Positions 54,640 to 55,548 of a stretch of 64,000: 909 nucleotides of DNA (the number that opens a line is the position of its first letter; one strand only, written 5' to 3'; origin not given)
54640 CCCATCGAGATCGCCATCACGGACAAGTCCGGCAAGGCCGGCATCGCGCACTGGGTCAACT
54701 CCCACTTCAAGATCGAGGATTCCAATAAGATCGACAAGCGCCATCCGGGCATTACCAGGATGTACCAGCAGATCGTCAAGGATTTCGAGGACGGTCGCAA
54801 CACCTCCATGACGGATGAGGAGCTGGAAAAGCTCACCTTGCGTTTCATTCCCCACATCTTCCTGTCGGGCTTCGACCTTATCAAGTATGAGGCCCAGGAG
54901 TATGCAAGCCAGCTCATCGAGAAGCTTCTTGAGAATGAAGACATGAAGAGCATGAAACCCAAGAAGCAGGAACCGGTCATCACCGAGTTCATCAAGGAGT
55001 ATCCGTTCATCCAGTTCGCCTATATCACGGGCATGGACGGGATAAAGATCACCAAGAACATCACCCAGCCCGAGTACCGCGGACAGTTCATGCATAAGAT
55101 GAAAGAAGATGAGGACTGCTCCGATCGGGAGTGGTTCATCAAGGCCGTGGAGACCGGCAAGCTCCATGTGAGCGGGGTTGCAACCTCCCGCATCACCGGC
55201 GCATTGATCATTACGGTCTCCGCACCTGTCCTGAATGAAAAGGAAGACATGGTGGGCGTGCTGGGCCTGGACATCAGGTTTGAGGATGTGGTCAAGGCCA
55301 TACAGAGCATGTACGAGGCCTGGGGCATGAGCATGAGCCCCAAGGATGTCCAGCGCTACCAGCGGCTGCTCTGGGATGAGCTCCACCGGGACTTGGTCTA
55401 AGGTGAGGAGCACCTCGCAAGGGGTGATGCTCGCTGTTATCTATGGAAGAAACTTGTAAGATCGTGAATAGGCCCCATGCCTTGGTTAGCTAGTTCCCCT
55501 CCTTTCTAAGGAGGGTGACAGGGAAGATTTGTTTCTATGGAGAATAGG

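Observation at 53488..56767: IPMS/homocitrate/Re-citrate-synthase-family enzyme with a C-terminal Cache-like domain, immediately upstream of icd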

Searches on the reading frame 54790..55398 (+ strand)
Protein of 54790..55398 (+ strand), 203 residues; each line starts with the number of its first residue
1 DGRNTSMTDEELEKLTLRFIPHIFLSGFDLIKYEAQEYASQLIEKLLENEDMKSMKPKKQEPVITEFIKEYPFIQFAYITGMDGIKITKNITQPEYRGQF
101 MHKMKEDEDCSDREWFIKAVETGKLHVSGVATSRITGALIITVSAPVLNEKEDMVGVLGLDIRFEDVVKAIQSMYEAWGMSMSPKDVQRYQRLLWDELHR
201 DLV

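Call 3: search_protein_families(library=pfam, proteins=[window:54790-55398:+], max_evalue=1)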
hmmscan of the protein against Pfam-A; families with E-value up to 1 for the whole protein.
window:54790-55398:+ (203 aa): 3 families
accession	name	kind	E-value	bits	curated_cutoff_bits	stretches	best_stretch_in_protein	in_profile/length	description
PF22673.2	MCP-like_PDC_1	-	9.4e-12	45.8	27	1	63-166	4-110/113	Methyl-accepting chemotaxis protein-like, first PDC sensor domain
PF02743.24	dCache_1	-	4.3e-08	33.4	45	1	50-167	57-155/240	Cache domain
PF04998.22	RNA_pol_Rpb1_5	-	0.094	12.6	28.5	1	43-188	126-239/267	RNA polymerase Rpb1, domain 5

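Call 4: search_protein_families(library=ncbifam, proteins=[window:54790-55398:+], max_evalue=1)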
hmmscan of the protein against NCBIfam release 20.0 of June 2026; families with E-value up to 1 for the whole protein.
window:54790-55398:+ (203 aa): 2 families
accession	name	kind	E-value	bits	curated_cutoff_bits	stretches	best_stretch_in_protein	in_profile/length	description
NF053867.1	SprKinKinDBac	equivalog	2.2e-05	23.1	775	1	103-165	115-177/500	sporulation kinase KinD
NF008298.1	PRK11086.1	subfamily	0.12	10.8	520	1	41-174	51-168/529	DcuS/MalK family sensor histidine kinase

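Call 25: search_protein_representatives(protein=window:54850-55398:+)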
Query: 183 residues. Proteins with E-value up to 0.001 (for the whole library): 297; up to 1e-10: 83; up to 1e-30: 5. The best 150 are listed.
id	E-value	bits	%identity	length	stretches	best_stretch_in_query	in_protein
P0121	5.3e-54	199.0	89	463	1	1-103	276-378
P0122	8.7e-46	172.2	55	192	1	1-150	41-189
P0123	2.4e-38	148.0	50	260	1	1-152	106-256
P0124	2.9e-33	131.5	50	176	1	17-150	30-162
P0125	6.8e-31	123.7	98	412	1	1-63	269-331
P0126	2.0e-30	122.2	41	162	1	1-151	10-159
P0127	4.5e-30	121.1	46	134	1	22-151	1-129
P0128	3.3e-29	118.2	50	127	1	35-150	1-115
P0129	9.4e-28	113.5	37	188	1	1-154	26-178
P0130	1.7e-25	106.2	43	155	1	1-149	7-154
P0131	2.2e-24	102.5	39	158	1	1-149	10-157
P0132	9.2e-24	100.5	54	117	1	52-150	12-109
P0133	1.6e-23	99.7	39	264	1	1-151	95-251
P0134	3.8e-22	95.2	42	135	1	23-149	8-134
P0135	4.1e-22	95.1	46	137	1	29-130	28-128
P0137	5.6e-21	91.4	35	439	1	1-154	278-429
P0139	7.9e-20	87.7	34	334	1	1-154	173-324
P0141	1.8e-19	86.5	41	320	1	3-151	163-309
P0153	5.6e-16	75.1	30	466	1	10-148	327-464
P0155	8.3e-16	74.6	38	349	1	46-150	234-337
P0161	4.0e-15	72.4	30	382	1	7-149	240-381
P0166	8.6e-15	71.3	28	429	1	8-146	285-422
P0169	1.8e-14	70.2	28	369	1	14-148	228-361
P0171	3.8e-14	69.2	30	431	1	6-148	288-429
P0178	1.3e-13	67.4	38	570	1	20-142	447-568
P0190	3.3e-12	62.9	30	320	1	9-147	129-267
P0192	6.4e-12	61.9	27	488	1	17-148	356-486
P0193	1.0e-11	61.3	30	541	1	11-150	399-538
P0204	1.1e-10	57.9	29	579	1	16-146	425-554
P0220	8.9e-10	55.0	29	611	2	29-152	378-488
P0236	1.6e-08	50.9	33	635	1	21-144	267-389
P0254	8.8e-08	48.4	31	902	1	16-144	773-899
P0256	1.2e-07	48.0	36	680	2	87-149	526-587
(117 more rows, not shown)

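Call 26: search_protein_families(library=pfam, proteins=[P0153, P0166, P0171, P0192, P0193, P0204, P0220, P0236, P0254, P0256], max_evalue=0.01)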
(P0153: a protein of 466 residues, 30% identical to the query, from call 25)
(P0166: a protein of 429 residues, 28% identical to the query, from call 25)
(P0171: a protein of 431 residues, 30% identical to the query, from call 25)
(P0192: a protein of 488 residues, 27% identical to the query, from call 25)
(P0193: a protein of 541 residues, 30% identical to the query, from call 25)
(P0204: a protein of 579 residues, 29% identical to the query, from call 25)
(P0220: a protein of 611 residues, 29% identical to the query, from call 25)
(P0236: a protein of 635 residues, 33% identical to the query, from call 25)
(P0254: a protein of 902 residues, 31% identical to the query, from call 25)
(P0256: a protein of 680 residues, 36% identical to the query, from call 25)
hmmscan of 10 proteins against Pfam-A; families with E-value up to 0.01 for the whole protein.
P0153 (466 aa): 7 families
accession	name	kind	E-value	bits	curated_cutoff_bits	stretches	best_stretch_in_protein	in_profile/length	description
PF00015.26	MCPsignal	-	8.1e-38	130.4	34.6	1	130-294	5-169/172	Methyl-accepting chemotaxis protein (MCP) signalling domain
PF02743.24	dCache_1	-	4.2e-12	46.5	45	1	355-463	57-155/240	Cache domain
PF22673.2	MCP-like_PDC_1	-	4.2e-07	30.8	27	1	404-463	52-111/113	Methyl-accepting chemotaxis protein-like, first PDC sensor domain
PF10388.15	YkuI_C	-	2.9e-06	27.7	26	1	373-448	70-149/166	EAL-domain associated signalling protein domain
PF18497.6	RNase_3_N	-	0.00035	21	26.8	0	46-91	7-52/95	Ribonuclease III N-terminal domain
PF06009.19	Laminin_II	-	0.0031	18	33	0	85-174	10-102/138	Laminin Domain II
PF08824.15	Serine_rich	-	0.0098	16.3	26.9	0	282-329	13-60/157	Serine rich protein interaction domain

P0166 (429 aa): 4 families
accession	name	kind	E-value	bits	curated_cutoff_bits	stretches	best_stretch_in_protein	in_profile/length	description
PF00015.26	MCPsignal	-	3.7e-25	89.2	34.6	1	121-269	20-163/172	Methyl-accepting chemotaxis protein (MCP) signalling domain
PF02743.24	dCache_1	-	1.1e-12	48.5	45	1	325-424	62-156/240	Cache domain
PF22673.2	MCP-like_PDC_1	-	3.1e-09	37.7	27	1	364-423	52-111/113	Methyl-accepting chemotaxis protein-like, first PDC sensor domain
PF10388.15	YkuI_C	-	4.3e-08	33.6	26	1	334-424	71-160/166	EAL-domain associated signalling protein domain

P0171 (431 aa): 4 families
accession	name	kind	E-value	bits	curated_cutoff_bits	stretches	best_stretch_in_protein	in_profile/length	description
PF00015.26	MCPsignal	-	6.6e-26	91.6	34.6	1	123-250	19-146/172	Methyl-accepting chemotaxis protein (MCP) signalling domain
PF02743.24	dCache_1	-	1.5e-13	51.3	45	1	301-429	29-156/240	Cache domain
PF22673.2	MCP-like_PDC_1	-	2.8e-09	37.8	27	1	370-428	53-111/113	Methyl-accepting chemotaxis protein-like, first PDC sensor domain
PF10388.15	YkuI_C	-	7.6e-06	26.3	26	1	339-410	71-146/166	EAL-domain associated signalling protein domain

P0192 (488 aa): 7 families
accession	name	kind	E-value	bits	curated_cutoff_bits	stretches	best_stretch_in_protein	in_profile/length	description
PF00015.26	MCPsignal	-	2.8e-33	115.6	34.6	1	152-316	5-169/172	Methyl-accepting chemotaxis protein (MCP) signalling domain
PF02743.24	dCache_1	-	8.7e-10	39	45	1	364-487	57-157/240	Cache domain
PF22673.2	MCP-like_PDC_1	-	1.1e-09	39.2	27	1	424-486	50-112/113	Methyl-accepting chemotaxis protein-like, first PDC sensor domain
PF06009.19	Laminin_II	-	0.0003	21.3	33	1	117-192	20-98/138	Laminin Domain II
PF04108.17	ATG17_like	-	0.0016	18.5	43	1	89-339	17-247/355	Autophagy protein ATG17-like domain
PF06103.16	DUF948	-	0.003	18.2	37.2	0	82-140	26-84/89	Bacterial protein of unknown function (DUF948)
PF07889.17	DUF1664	-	0.0041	17.6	34.6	0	92-176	37-121/124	Protein of unknown function (DUF1664)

P0193 (541 aa): 5 families
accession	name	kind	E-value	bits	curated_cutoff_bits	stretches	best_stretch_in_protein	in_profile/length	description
PF00015.26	MCPsignal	-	9.8e-41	139.9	34.6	1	195-367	6-171/172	Methyl-accepting chemotaxis protein (MCP) signalling domain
PF02743.24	dCache_1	-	2.1e-13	50.8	45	1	407-537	29-156/240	Cache domain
PF22673.2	MCP-like_PDC_1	-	2.1e-09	38.2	27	1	476-535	52-111/113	Methyl-accepting chemotaxis protein-like, first PDC sensor domain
PF06009.19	Laminin_II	-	0.00031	21.2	33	1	326-394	5-73/138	Laminin Domain II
PF10388.15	YkuI_C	-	0.0042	17.4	26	0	445-519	71-148/166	EAL-domain associated signalling protein domain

P0204 (579 aa): 3 families
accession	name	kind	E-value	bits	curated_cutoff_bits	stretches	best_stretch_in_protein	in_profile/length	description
PF00015.26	MCPsignal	-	5.3e-44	150.5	34.6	1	204-388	1-171/172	Methyl-accepting chemotaxis protein (MCP) signalling domain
PF22673.2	MCP-like_PDC_1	-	2.7e-05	25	27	1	495-553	51-109/113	Methyl-accepting chemotaxis protein-like, first PDC sensor domain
PF10388.15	YkuI_C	-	0.00013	22.3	26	1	463-507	68-112/166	EAL-domain associated signalling protein domain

P0220 (611 aa): 4 families
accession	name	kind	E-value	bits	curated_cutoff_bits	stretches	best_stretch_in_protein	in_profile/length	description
PF02743.24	dCache_1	-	4.6e-38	131.5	45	2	420-565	88-239/240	Cache domain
PF17201.10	Cache_3-Cache_2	-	2.3e-21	76.8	27.7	2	461-573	165-290/299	Cache 3/Cache 2 fusion domain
PF23846.1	Cache_WalK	-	8.6e-06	26.6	27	0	444-473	58-87/92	WalK sensor protein kinase Chache domain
PF22673.2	MCP-like_PDC_1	-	0.00066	20.5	27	0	429-484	56-112/113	Methyl-accepting chemotaxis protein-like, first PDC sensor domain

P0236 (635 aa): 3 families
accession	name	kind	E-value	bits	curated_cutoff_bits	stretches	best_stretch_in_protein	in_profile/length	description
PF00015.26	MCPsignal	-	3.6e-43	147.8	34.6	1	43-225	3-171/172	Methyl-accepting chemotaxis protein (MCP) signalling domain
PF02743.24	dCache_1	-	1.6e-13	51.2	45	1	265-390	29-153/240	Cache domain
PF22673.2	MCP-like_PDC_1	-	1.2e-08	35.8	27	1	327-389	47-108/113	Methyl-accepting chemotaxis protein-like, first PDC sensor domain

P0254 (902 aa): 7 families
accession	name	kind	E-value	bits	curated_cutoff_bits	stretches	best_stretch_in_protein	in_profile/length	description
PF08269.17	dCache_2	-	1.3e-67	228.5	26.5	1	39-357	8-298/298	Cache domain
PF17200.10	sCache_2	-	3.6e-46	157.3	25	3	83-225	5-149/155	Single Cache domain 2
PF00015.26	MCPsignal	-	3.1e-43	148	34.6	1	572-736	7-171/172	Methyl-accepting chemotaxis protein (MCP) signalling domain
PF17201.10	Cache_3-Cache_2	-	1.6e-10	41.2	27.7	2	113-220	186-288/299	Cache 3/Cache 2 fusion domain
PF02743.24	dCache_1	-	6e-10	39.5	45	1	805-899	62-152/240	Cache domain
PF22673.2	MCP-like_PDC_1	-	5.1e-07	30.6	27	1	843-899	51-108/113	Methyl-accepting chemotaxis protein-like, first PDC sensor domain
PF00672.30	HAMP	-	1.2e-05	26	25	1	397-448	2-53/53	HAMP domain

P0256 (680 aa): 6 families
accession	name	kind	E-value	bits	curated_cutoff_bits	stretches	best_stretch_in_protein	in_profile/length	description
PF02743.24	dCache_1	-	1.7e-26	93.7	45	2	414-674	10-239/240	Cache domain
PF00015.26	MCPsignal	-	6e-24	85.3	34.6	2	352-440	21-105/172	Methyl-accepting chemotaxis protein (MCP) signalling domain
PF22673.2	MCP-like_PDC_1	-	1.4e-15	58.1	27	2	488-578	17-104/113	Methyl-accepting chemotaxis protein-like, first PDC sensor domain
PF23846.1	Cache_WalK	-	4e-11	43.6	27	1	503-577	14-89/92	WalK sensor protein kinase Chache domain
PF22309.2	HK-GC-Chemotax_sensor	-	3.9e-05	24.2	27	0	142-228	31-118/122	HK/GC/Chemotaxis protein-like, sensor domain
PF17203.10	sCache_3_2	-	0.001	19.6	28.4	0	506-576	56-122/140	Single cache domain 3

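Call 28: search_solved_structures(query=window:54850-55398:+, max_evalue=10, show_alignments=3)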
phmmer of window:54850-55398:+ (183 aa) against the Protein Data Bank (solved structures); distinct sequences matched with E-value up to 10: 10.
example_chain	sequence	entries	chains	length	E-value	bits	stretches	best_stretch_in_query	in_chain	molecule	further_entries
4jgo_A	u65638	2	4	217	5.3e-06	29.6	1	84-145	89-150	Sporulation kinase D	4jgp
4jgq_A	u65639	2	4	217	3.6e-05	26.9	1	84-145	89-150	Sporulation kinase D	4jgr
4xmq_A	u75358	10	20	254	0.00073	22.6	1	77-149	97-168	Putative methyl-accepting chemotaxis signal transduction protein | Methyl-accepting chemotaxis protein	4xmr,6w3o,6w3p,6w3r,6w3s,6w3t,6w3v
5ltx_A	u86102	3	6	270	0.084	15.9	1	88-154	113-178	Chemotaxis protein | Methyl-accepting chemotaxis protein PctA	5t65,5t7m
9koo_A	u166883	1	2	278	0.089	15.8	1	88-154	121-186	Methyl-accepting chemotaxis protein PctA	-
7w0w_A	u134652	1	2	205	0.18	14.8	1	83-152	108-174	Methyl-accepting chemotaxis protein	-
5lt9_A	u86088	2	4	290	0.3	14.1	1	72-154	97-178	Methyl-accepting chemotaxis protein PctB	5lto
6iop_A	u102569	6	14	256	0.49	13.4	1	86-160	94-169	Methyl-accepting chemotaxis protein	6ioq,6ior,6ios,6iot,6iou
2npb_A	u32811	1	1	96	1.3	12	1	103-153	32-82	Selenoprotein W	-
4lw4_C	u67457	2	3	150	1.9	11.5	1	79-123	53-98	Cysteine desulfuration protein CsdE | CsdA-binding activator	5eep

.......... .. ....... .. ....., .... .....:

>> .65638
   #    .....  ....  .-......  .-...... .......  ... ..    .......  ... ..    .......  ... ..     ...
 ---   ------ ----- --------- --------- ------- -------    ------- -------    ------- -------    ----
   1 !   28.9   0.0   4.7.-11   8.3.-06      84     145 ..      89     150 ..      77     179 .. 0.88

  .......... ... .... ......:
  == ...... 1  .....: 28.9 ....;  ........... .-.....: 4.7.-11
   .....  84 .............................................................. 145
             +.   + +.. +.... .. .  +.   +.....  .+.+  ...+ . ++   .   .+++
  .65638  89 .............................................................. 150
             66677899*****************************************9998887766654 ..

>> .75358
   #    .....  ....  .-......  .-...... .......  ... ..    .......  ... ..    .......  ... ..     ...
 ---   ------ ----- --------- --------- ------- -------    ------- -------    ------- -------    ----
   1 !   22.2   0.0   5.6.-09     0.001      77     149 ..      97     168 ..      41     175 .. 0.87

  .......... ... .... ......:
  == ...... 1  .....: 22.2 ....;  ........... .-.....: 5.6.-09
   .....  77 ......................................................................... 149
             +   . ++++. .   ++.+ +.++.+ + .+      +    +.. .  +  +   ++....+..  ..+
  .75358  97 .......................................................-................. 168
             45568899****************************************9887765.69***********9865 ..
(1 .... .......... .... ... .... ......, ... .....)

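Call 41: predict_structure(alignment_id=A2)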
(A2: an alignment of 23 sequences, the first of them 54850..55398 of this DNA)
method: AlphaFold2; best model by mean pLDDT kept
length: 183 residues; sequences in the alignment: 23
mean_pLDDT: 85.5   pTM: 0.77
mean pLDDT of the five models: 85.5, 85.2, 83.4, 82.0, 80.8
residues with pLDDT >= 90: 103; 70-90: 51; 50-70: 22; < 50: 7
segments of 3 or more residues with pLDDT < 50: 1-5
pLDDT, mean of each block of 10 residues (from residue 1): 57 89 94 94 95 93 94 88 86 94 93 89 95 95 88 70 67 68 48
secondary structure, 60 per line:
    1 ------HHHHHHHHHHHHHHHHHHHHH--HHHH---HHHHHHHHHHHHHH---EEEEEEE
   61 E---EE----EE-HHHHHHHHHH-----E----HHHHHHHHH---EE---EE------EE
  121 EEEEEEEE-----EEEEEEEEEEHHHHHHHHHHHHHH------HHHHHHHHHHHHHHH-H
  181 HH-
elements in order: H7-27 H30-33 H37-50 E54-61 H74-83 H94-102 E119-128 E134-143 H144-157 H164-178

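Call 44: fold_search(model_id=the predicted structure, library=pdb)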
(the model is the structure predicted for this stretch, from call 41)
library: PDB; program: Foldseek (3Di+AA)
matches with E <= 10: 1507; with E <= 0.001: 133
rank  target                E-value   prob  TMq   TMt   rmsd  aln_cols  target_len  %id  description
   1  4jgq_A                3.8e-09  1.00  0.52  0.47   9.4       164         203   23  The crystal structure of sporulation kinase D mutant sensor domain, r131a, from Bacillus subtilis subsp in co-crystall (released 2013-05-15)
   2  4jgo_A                3.8e-09  1.00  0.51  0.46   9.4       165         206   24  The crystal structure of sporulation kinase d sensor domain from Bacillus subtilis subsp. (released 2013-05-15)
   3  4jgr_B                5.2e-09  1.00  0.50  0.45   9.4       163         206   23  The crystal structure of sporulation kinase D mutant sensor domain, R131A, from Bacillus subtilis subsp at 2.4A resolu (released 2013-05-15)
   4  4jgp_B                5.9e-09  1.00  0.49  0.44   9.5       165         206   23  The crystal structure of sporulation kinase D sensor domain from Bacillus subtilis subsp in complex with pyruvate at 2 (released 2013-05-15)
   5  4jgo_B                7.6e-09  1.00  0.49  0.43   9.5       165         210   23  The crystal structure of sporulation kinase d sensor domain from Bacillus subtilis subsp. (released 2013-05-15)
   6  4jgq_B                1.0e-08  1.00  0.50  0.45   9.5       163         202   23  The crystal structure of sporulation kinase D mutant sensor domain, r131a, from Bacillus subtilis subsp in co-crystall (released 2013-05-15)
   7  4jgr_A                1.3e-08  1.00  0.49  0.45   9.5       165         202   22  The crystal structure of sporulation kinase D mutant sensor domain, R131A, from Bacillus subtilis subsp at 2.4A resolu (released 2013-05-15)
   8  6w3r_B                6.7e-08  1.00  0.55  0.42   3.8       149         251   17  Crystal structure of ligand-binding domain of Campylobacter jejuni chemoreceptor Tlp3 in complex with 3-methylisoleuci (released 2020-05-20)
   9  6w3o_A                6.7e-08  1.00  0.55  0.43   3.9       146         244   17  Crystal structure of ligand-binding domain of Campylobacter jejuni chemoreceptor Tlp3 in complex with 4-methylisoleuci (released 2020-05-20)
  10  6w3s_A                7.6e-08  1.00  0.55  0.42   4.1       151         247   16  Crystal structure of ligand-binding domain of Campylobacter jejuni chemoreceptor Tlp3 in complex with L-leucine (released 2020-05-20)
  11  6w3r_A                8.6e-08  1.00  0.53  0.41   4.3       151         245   16  Crystal structure of ligand-binding domain of Campylobacter jejuni chemoreceptor Tlp3 in complex with 3-methylisoleuci (released 2020-05-20)
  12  6w3x_A                1.0e-07  1.00  0.53  0.41   4.4       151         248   16  Crystal structure of ligand-binding domain of Campylobacter jejuni chemoreceptor Tlp3 in complex with L-valine (released 2020-05-20)
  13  6w3p_A                1.2e-07  1.00  0.54  0.43   3.8       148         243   16  Crystal structure of ligand-binding domain of Campylobacter jejuni chemoreceptor Tlp3 in complex with beta-methylnorle (released 2020-05-20)
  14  4xmr_B                1.3e-07  1.00  0.53  0.40   4.4       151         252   16  Crystal structure of the sensory domain of the Campylobacter jejuni chemoreceptor Tlp3 (CcmL) with isoleucine bound. (released 2015-11-04)
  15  4xmr_A                1.7e-07  1.00  0.55  0.43   3.9       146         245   17  Crystal structure of the sensory domain of the Campylobacter jejuni chemoreceptor Tlp3 (CcmL) with isoleucine bound. (released 2015-11-04)
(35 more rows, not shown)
